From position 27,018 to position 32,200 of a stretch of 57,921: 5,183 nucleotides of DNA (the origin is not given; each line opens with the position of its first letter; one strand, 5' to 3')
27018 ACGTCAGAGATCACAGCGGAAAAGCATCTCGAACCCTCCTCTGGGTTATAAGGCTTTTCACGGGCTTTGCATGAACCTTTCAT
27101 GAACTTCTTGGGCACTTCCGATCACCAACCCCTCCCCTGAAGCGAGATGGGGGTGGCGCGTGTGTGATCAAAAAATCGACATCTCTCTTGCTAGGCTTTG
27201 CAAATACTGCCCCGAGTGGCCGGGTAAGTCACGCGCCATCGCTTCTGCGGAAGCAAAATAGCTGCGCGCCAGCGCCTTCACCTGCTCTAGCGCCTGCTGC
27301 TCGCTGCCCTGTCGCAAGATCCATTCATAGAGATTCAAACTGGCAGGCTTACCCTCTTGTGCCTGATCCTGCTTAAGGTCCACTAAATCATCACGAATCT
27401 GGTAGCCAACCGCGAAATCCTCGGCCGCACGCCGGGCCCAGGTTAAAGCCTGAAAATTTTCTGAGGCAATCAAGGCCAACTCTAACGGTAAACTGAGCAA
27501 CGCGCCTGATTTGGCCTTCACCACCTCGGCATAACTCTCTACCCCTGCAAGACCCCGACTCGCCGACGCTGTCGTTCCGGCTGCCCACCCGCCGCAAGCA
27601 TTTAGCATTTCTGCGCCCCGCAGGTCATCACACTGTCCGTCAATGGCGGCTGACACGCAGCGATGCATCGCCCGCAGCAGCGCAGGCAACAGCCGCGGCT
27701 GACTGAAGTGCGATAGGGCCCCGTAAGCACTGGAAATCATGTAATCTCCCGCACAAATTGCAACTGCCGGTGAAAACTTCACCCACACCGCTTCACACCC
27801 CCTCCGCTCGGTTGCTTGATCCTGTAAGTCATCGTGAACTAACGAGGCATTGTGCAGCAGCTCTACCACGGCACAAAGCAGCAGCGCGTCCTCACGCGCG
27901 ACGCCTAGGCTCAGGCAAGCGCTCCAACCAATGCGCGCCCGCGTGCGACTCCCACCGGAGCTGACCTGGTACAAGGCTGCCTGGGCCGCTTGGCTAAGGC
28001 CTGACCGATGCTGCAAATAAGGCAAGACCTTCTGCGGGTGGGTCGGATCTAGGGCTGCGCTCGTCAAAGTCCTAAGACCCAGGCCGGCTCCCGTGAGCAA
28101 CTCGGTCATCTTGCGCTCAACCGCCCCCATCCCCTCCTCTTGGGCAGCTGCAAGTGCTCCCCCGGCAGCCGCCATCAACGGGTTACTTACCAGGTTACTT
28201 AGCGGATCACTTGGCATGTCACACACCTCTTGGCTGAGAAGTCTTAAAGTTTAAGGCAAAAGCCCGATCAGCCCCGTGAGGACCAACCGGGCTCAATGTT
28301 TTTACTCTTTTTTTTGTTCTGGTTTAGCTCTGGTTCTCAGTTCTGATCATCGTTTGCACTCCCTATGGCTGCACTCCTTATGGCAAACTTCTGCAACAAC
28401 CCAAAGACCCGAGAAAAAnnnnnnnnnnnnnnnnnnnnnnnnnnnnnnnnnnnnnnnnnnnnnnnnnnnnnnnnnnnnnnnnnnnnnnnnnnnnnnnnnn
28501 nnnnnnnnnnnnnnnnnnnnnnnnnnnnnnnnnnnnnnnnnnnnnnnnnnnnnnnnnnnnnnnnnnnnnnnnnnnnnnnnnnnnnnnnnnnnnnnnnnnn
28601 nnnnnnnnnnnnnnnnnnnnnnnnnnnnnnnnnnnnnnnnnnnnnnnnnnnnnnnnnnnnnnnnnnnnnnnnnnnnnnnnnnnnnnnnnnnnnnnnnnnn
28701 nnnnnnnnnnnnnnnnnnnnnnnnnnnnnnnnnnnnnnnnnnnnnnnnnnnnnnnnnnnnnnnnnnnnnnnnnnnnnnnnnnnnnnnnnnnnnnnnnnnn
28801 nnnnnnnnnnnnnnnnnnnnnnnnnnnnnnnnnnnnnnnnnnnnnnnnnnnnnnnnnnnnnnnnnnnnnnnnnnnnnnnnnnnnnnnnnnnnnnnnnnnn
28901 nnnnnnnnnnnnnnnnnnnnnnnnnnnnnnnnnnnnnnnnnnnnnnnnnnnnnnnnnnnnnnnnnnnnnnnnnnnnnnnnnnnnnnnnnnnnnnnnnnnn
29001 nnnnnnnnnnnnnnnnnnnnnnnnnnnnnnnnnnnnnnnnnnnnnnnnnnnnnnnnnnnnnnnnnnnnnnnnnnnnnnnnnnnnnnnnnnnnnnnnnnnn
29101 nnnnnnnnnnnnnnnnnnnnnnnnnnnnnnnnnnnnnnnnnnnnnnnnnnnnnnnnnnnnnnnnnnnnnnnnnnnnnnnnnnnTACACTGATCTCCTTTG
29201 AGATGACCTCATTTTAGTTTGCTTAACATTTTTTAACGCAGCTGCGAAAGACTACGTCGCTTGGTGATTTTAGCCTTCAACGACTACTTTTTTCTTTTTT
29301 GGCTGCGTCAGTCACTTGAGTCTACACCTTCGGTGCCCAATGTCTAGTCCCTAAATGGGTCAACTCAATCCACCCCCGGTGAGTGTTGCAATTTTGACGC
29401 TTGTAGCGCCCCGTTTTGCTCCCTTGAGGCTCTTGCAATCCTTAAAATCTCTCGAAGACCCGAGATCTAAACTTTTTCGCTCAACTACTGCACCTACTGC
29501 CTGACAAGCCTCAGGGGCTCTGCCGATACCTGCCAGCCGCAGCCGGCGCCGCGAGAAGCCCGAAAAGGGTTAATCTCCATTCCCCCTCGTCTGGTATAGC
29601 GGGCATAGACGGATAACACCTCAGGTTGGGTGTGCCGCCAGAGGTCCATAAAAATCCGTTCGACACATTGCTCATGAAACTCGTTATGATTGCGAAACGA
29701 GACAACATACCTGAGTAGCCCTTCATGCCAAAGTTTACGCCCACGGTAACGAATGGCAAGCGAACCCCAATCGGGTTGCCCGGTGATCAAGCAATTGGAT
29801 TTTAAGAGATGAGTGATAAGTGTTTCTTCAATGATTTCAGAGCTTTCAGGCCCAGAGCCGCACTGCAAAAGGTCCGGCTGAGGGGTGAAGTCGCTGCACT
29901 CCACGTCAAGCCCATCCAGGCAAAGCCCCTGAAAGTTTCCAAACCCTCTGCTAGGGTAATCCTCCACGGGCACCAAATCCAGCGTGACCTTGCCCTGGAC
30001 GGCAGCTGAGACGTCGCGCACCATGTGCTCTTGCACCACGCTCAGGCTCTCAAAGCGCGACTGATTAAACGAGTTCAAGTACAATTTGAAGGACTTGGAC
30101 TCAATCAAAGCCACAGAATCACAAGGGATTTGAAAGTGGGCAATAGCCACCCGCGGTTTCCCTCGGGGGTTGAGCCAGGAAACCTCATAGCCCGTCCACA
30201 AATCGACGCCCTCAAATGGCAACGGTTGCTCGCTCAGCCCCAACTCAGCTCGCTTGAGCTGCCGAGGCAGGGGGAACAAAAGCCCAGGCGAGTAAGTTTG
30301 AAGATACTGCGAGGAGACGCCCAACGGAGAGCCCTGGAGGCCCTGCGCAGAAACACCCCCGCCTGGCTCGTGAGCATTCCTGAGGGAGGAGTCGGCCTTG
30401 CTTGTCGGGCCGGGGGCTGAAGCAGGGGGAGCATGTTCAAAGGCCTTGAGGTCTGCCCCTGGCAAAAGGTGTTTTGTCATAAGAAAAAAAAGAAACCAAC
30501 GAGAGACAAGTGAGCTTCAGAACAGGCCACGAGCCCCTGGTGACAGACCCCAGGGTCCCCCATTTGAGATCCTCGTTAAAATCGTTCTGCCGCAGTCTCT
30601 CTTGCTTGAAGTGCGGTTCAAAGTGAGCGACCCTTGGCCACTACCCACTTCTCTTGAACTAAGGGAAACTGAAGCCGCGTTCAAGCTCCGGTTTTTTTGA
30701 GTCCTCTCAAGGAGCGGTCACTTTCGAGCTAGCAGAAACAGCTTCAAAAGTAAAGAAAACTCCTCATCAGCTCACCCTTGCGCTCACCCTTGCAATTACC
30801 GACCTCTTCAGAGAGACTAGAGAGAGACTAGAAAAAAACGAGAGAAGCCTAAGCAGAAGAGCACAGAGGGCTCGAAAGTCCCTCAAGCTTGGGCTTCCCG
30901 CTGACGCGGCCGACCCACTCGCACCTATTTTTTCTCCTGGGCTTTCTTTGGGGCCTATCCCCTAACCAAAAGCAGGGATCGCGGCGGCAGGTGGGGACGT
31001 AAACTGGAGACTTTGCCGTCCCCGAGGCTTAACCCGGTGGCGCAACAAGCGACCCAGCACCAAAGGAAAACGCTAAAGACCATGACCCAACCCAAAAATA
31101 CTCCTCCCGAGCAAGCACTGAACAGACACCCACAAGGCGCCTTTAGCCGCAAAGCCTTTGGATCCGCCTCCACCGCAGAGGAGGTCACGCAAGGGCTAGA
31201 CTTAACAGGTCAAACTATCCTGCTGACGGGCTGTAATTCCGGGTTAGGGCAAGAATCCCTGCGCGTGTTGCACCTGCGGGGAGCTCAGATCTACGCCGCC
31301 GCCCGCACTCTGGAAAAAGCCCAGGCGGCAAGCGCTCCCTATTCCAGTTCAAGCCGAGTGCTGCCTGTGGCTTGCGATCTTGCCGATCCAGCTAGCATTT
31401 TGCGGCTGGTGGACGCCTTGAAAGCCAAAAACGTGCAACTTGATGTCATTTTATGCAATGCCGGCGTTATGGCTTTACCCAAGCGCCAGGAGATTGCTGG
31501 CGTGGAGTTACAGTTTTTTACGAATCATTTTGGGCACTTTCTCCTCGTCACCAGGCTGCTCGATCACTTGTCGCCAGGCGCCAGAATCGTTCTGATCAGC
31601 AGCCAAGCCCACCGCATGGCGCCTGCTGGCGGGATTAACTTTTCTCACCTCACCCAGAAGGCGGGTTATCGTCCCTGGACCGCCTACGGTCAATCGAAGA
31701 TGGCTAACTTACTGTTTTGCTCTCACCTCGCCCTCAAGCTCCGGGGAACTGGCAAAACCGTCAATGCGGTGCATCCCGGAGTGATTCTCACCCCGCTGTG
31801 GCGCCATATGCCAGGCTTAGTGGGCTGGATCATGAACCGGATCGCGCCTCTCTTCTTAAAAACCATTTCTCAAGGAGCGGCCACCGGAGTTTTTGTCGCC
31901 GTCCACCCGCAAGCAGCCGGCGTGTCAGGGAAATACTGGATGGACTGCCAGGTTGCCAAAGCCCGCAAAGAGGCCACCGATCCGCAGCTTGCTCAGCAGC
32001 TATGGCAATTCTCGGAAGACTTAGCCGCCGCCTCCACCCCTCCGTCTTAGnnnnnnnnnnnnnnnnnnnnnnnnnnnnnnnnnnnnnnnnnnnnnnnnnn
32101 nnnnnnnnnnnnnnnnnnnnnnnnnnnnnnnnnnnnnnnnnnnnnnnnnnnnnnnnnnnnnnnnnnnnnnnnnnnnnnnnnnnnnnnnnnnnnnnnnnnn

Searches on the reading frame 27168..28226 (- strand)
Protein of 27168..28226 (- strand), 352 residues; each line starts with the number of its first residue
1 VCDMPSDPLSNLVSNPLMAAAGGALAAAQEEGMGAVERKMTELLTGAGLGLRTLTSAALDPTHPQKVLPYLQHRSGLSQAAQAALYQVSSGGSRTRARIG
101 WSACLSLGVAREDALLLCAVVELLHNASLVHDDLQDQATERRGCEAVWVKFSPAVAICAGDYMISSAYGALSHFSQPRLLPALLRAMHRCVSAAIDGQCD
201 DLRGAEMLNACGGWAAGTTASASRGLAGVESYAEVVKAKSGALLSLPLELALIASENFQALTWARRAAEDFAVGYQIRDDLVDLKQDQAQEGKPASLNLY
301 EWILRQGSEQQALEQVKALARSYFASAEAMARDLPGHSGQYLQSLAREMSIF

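Call 5: search_protein_families(library=pfam, proteins=[window:27168-28226:-])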
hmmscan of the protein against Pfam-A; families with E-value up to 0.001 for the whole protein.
window:27168-28226:- (352 aa): 1 family
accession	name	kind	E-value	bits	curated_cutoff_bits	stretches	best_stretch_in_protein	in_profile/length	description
PF00348.22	polyprenyl_synt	-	5.4e-36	124.5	27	1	81-296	5-207/251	Polyprenyl synthetase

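Call 33: search_protein_families(library=ncbifam, proteins=[window:27168-28226:-], max_evalue=0.001)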
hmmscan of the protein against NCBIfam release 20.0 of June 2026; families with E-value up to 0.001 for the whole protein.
window:27168-28226:- (352 aa): 16 families
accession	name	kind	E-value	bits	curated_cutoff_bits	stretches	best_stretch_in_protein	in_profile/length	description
NF041169.1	f2_encap_cargo4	exception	2.5e-26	92.7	450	1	89-300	47-241/334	family 2 encapsulin nanocompartment cargo protein polyprenyl transferase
NF041003.1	GGPP_syn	equivalog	5.8e-23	81.5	500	1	78-173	26-121/326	geranylgeranyl diphosphate synthase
NF040698.1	IdsA_Meth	equivalog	6.3e-23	81.5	468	1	81-296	31-234/328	short chain isoprenyl diphosphate synthase IdsA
NF045485.1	FPPsyn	subfamily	2.3e-21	76.2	275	1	70-296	15-232/288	farnesyl diphosphate synthase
NF045549.1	GGPPsyn_IdsB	equivalog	1.9e-17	63.4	475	1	89-299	62-256/346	geranylgeranyl diphosphate synthase IdsB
NF042417.1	NPPPS_Mycobact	equivalog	3e-17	62.7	600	1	81-299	45-243/335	nonaprenyl/(2E,6E)-farnesyl/geranylgeranyl diphosphat synthase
TIGR02748.1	GerC3_HepT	equivalog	1.1e-16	60.8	456.55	1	80-190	31-141/319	heptaprenyl diphosphate synthase component II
TIGR02749.1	prenyl_cyano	equivalog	1.4e-16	60.4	383.2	1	89-169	41-124/322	solanesyl diphosphate synthase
NF045628.1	HxpDPsynlarge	equivalog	4.1e-16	58.9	500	1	80-176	23-119/311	hexaprenyl-diphosphate synthase large subunit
NF040936.1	hexpp_archaea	equivalog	1.3e-15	57.5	400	2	92-176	41-125/275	hexaprenyl pyrophosphate synthase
NF007877.0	PRK10581.1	equivalog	9.9e-14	51.2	321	1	82-347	34-279/299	(2E,6E)-farnesyl diphosphate synthase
NF045685.1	GGPPSynCrtE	equivalog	2.3e-13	49.9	460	1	82-299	32-240/293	geranylgeranyl diphosphate synthase CrtE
NF008140.0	PRK10888.1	equivalog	6.2e-13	48.7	412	1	75-180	27-132/323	octaprenyl diphosphate synthase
NF042416.1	GFPPS_Mycobact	equivalog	4.5e-12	45.6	600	1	88-152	38-105/350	bifunctional (2E,6E)-farnesyl/geranyl diphosphate synthase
NF040627.1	GFPS_Meth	equivalog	6.1e-11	42.3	600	1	89-175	37-123/285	geranylfarnesyl diphosphate synthase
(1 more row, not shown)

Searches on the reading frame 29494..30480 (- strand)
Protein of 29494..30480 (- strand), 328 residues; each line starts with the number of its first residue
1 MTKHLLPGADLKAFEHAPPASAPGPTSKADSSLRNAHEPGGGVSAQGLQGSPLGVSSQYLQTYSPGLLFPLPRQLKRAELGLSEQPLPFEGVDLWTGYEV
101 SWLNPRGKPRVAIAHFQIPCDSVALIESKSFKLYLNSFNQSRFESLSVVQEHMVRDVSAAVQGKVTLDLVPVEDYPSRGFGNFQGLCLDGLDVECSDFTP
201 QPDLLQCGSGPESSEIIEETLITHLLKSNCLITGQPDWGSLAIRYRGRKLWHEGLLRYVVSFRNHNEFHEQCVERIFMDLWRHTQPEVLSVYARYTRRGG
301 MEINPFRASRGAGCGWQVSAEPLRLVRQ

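Call 5: search_protein_families(library=pfam, proteins=[window:29494-30480:-])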
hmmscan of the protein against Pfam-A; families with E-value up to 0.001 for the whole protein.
window:29494-30480:- (328 aa): 2 families
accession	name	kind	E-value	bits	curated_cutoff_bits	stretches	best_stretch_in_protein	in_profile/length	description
PF14819.11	QueF_N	-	1.6e-45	154.5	25.6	1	59-168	1-110/111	Nitrile reductase, 7-cyano-7-deazaguanine-reductase N-term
PF14489.11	QueF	-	2.6e-25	88.9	27.3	1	236-308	1-75/81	QueF-like protein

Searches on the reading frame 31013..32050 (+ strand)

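Call 5: search_protein_families(library=pfam, proteins=[window:31013-32050:+])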
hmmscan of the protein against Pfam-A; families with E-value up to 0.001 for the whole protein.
window:31013-32050:+ (345 aa): 3 families
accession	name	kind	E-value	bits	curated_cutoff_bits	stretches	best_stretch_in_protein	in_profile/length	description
PF00106.31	adh_short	-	3.1e-26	92.5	26.6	1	67-264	1-188/195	short chain dehydrogenase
PF13561.12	adh_short_C2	-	7.8e-19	68.6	27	1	75-269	5-187/236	Enoyl-(Acyl carrier protein) reductase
PF08659.16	KR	-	1.2e-05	25.8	22.6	1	68-154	2-93/180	KR domain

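Call 33: search_protein_families(library=ncbifam, proteins=[window:31013-32050:+], max_evalue=0.001)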
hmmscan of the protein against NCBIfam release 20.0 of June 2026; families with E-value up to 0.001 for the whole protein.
window:31013-32050:+ (345 aa): 182 families (the best 25 are shown)
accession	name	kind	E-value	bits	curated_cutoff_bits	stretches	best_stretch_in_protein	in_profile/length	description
NF004845.0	PRK06196.1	subfamily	3.5e-72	243.4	414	1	48-341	11-316/320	oxidoreductase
NF004846.0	PRK06197.1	subfamily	1.3e-55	188.8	268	1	62-339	12-301/306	oxidoreductase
NF004513.0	PRK05854.1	subfamily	9.1e-39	133.3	282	1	62-343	11-312/314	SDR family oxidoreductase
NF009468.0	PRK12826.1-4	equivalog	2.7e-22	79.7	318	1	63-269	4-201/256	SDR family oxidoreductase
TIGR01289.1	LPOR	equivalog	1.3e-21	77.4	331.35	2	67-187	4-129/315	protochlorophyllide reductase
NF004202.0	PRK05653.2-2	equivalog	4.3e-19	69.1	333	1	64-262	5-194/259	3-oxoacyl-ACP reductase FabG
NF052558.1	MBtsdlDhBudC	equivalog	2.5e-17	63.3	270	1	65-265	2-189/250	meso-2,3-butanediol dehydrogenase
NF005075.0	PRK06500.1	equivalog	2.7e-17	63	336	1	64-265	4-190/249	SDR family oxidoreductase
NF005594.0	PRK07326.1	equivalog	2.1e-16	60.2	271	1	65-267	5-195/237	SDR family oxidoreductase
NF005559.1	PRK07231.1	subfamily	2.3e-16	60.1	215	1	64-267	2-195/249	glucose 1-dehydrogenase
NF006074.0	PRK08220.1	equivalog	3.1e-16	59.7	312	1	62-266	4-188/251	2,3-dihydro-2,3-dihydroxybenzoate dehydrogenase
NF009466.0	PRK12826.1-2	subfamily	3.3e-16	59.5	222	1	67-264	4-193/248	3-oxoacyl-ACP reductase FabG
NF004526.0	PRK05872.1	subfamily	7e-16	58.2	276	1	60-316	4-253/297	short-chain dehydrogenase/reductase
NF006195.0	PRK08324.2-3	equivalog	7.2e-16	57.5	931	1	62-264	421-615/678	bifunctional aldolase/short-chain dehydrogenase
NF006110.0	PRK08261.1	equivalog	1.1e-15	57.5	410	1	59-308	207-443/454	3-oxoacyl-ACP reductase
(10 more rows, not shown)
